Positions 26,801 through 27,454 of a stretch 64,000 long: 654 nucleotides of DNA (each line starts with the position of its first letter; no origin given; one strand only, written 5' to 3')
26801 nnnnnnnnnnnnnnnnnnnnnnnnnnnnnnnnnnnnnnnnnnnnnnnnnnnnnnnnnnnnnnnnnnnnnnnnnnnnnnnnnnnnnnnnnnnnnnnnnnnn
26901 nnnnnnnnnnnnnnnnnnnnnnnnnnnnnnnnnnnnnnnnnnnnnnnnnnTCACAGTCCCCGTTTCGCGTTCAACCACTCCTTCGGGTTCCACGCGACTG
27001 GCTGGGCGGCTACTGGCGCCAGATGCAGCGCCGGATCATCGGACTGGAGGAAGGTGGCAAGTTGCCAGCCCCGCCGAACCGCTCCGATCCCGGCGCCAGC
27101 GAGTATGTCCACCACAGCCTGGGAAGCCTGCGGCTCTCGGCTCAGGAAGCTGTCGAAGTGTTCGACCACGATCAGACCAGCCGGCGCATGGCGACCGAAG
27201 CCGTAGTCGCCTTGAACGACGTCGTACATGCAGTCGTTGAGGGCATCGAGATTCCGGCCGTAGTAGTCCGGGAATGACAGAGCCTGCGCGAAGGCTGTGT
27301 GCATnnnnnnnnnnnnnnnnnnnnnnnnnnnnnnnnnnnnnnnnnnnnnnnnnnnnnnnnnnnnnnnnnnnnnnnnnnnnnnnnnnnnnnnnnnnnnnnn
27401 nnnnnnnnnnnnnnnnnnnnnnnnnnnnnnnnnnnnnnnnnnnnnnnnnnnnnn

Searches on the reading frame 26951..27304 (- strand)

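Call 28: search_protein_families(library=pfam, max_evalue=0.01, proteins=[window:26951-27304:-])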
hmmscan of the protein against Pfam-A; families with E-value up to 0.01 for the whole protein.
window:26951-27304:- (117 aa): 1 family
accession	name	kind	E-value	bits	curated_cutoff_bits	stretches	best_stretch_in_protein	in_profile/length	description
PF01337.24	Barstar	-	6.1e-16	58.6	23.4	1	1-73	17-82/96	Barstar (barnase inhibitor)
